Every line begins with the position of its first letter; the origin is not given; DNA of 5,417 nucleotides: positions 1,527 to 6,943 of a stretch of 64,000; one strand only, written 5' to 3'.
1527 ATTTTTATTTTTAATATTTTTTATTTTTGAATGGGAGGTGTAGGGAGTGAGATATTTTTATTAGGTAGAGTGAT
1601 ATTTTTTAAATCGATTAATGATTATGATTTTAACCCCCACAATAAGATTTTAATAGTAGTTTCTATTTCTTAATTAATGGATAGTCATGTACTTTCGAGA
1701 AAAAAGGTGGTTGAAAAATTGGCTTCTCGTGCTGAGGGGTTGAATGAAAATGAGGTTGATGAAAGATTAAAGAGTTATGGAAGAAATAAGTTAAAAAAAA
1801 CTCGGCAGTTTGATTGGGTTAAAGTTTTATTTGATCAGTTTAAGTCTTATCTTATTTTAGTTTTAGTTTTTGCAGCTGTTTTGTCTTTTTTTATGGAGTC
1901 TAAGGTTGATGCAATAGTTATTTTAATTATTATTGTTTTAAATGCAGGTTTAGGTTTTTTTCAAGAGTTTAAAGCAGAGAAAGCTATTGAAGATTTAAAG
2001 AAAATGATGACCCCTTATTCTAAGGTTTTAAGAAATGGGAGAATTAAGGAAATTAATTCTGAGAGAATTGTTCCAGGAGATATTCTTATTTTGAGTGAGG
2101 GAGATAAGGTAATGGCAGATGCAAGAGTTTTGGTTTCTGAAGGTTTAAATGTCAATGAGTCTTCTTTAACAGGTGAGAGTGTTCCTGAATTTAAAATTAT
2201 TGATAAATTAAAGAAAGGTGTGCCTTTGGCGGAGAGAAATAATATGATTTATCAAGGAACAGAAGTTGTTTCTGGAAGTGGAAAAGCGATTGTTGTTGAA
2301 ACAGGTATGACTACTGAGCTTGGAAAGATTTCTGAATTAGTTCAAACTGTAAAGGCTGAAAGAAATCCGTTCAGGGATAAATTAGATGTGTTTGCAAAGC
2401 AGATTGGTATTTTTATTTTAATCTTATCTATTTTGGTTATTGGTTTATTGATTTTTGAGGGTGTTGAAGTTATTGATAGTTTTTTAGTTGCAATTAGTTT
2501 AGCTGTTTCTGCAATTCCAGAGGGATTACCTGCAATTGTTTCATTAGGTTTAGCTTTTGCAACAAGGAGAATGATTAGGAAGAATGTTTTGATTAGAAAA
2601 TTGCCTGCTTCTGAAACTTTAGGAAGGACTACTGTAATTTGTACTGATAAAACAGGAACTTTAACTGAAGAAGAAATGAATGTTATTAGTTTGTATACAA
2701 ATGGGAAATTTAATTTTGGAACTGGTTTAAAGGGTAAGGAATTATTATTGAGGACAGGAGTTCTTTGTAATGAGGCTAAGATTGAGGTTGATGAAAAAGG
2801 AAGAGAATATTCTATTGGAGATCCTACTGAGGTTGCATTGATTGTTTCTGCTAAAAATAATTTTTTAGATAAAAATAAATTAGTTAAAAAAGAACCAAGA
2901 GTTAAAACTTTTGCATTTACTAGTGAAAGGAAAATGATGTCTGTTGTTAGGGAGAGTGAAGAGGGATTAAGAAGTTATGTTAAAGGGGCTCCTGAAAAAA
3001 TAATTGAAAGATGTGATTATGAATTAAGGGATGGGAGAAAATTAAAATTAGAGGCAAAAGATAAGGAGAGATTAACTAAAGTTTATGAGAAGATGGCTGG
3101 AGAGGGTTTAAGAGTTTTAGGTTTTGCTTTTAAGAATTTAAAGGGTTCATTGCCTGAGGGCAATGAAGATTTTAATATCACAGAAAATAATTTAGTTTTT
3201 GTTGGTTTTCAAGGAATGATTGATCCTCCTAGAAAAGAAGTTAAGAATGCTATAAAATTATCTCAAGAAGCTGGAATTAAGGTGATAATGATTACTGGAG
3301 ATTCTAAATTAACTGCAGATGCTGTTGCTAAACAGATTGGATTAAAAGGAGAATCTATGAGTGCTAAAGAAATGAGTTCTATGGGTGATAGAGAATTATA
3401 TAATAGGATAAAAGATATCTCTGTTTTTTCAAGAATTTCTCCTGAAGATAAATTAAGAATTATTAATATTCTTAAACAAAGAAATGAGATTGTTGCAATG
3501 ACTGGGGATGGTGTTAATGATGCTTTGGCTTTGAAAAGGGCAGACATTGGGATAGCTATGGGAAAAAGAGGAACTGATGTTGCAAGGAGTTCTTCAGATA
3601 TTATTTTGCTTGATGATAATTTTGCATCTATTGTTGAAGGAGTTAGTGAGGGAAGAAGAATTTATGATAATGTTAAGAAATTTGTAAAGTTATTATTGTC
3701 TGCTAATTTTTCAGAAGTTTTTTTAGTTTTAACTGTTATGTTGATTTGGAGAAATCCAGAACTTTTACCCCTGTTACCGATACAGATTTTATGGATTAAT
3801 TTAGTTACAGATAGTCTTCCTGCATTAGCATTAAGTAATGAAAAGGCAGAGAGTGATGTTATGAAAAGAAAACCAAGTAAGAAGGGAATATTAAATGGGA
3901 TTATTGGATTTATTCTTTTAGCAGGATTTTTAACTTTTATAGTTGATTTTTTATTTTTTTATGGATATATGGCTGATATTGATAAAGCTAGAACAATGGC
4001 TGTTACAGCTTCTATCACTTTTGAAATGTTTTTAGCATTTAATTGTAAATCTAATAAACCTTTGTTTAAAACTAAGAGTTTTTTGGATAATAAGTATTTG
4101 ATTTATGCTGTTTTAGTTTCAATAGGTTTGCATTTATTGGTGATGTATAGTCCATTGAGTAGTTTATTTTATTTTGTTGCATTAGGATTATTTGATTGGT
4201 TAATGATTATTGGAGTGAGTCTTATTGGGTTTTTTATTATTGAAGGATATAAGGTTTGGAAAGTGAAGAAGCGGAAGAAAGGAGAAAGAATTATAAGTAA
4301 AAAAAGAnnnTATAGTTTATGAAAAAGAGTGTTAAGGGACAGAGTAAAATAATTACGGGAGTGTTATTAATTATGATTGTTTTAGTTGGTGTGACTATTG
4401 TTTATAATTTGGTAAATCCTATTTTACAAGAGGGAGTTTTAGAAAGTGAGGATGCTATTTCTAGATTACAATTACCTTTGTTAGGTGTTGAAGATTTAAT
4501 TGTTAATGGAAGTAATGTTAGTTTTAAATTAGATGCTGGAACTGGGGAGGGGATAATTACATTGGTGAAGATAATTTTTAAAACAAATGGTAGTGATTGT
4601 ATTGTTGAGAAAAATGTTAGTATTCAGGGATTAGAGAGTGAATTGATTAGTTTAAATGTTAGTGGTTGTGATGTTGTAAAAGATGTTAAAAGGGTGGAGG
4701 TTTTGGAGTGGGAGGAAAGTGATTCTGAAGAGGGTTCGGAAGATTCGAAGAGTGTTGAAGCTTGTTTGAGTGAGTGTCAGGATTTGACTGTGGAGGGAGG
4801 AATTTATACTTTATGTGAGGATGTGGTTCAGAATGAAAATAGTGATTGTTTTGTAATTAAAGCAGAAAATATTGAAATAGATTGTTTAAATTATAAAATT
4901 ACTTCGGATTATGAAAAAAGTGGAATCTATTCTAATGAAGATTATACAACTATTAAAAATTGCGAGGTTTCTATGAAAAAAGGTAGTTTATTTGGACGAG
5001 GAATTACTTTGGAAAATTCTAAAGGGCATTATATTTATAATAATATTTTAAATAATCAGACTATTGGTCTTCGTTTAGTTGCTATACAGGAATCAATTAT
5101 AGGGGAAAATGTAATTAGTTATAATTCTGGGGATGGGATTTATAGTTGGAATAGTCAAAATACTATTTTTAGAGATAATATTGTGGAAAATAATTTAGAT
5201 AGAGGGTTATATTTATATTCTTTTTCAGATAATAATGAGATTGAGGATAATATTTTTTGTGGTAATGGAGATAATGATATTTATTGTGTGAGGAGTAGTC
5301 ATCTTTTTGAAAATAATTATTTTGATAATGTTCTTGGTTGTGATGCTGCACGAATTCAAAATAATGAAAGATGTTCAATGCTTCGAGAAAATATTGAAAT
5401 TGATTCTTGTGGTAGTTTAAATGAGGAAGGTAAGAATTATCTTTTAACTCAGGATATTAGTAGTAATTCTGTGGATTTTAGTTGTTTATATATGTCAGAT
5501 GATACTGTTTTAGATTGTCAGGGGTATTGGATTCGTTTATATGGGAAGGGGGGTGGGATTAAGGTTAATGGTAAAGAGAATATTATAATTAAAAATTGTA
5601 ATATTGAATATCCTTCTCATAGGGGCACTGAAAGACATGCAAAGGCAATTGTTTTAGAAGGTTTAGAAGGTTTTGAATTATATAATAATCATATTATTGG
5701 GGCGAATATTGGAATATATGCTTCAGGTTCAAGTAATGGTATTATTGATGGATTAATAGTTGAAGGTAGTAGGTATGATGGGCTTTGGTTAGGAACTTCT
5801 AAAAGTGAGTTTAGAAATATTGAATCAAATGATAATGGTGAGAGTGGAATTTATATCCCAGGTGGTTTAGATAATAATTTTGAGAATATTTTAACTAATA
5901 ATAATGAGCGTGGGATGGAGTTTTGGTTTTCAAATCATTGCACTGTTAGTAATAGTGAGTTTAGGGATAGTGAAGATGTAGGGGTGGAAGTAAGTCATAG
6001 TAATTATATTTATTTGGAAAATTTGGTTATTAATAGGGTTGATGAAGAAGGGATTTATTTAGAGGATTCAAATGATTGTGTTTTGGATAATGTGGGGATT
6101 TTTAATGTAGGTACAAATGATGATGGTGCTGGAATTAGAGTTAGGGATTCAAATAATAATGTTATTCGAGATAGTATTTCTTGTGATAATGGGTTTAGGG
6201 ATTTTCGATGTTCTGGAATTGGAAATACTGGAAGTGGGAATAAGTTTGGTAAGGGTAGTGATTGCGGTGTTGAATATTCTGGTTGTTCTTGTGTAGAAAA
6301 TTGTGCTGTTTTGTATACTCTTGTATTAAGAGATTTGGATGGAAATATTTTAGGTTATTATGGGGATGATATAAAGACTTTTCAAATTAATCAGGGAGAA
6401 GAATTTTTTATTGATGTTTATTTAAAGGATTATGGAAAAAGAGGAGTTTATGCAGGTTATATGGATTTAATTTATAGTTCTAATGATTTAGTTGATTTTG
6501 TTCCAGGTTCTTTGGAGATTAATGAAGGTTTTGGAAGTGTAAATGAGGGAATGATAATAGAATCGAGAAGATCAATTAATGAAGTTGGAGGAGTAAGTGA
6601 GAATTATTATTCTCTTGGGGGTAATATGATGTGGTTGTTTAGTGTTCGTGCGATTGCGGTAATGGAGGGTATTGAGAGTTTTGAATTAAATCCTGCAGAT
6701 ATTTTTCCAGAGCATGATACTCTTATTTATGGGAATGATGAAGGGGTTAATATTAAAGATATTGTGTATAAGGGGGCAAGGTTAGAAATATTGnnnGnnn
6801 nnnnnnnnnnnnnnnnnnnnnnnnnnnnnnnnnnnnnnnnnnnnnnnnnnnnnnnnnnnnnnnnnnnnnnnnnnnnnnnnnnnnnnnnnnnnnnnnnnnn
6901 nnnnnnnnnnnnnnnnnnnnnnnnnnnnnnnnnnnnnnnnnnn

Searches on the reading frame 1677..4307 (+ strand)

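Call 10: search_protein_families(library=pfam, max_evalue=0.00001, proteins=[window:1677-4307:+])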
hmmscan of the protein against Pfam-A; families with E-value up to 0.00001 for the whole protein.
window:1677-4307:+ (877 aa): 5 families
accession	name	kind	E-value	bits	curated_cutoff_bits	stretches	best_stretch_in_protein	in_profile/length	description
PF00122.25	E1-E2_ATPase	-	2.6e-50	170.9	28.1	1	110-302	2-181/181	E1-E2 ATPase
PF00689.26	Cation_ATPase_C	-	9e-44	149.8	27.3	1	697-861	2-175/175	Cation transporting ATPase, C-terminus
PF13246.12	Cation_ATPase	-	1.2e-23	83.4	21.7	1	362-448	1-90/91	Cation transport ATPase (P-type)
PF00702.32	Hydrolase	-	6.7e-17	62.9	26.4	1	321-623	4-191/191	haloacid dehalogenase-like hydrolase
PF00690.31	Cation_ATPase_N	-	1.3e-15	57.2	20.4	1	6-70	4-69/69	Cation transporter/ATPase, N-terminus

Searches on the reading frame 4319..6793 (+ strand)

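Call 10: search_protein_families(library=pfam, max_evalue=0.00001, proteins=[window:4319-6793:+])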
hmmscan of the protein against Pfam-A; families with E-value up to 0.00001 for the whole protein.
window:4319-6793:+ (825 aa): 3 families
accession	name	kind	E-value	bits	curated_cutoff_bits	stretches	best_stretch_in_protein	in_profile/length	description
PF13229.12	Beta_helix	-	3.8e-28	98.6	25.9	3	397-548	13-158/158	Right handed beta helix region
PF05048.19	NosD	-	1.7e-25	90.1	23.6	2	168-319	32-175/212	Periplasmic copper-binding protein (NosD)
PF12708.12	Pect-lyase_RHGA_epim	-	6.2e-11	42.9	27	1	171-297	91-212/213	Rhamnogalacturonase A/epimerase, pectate lyase-like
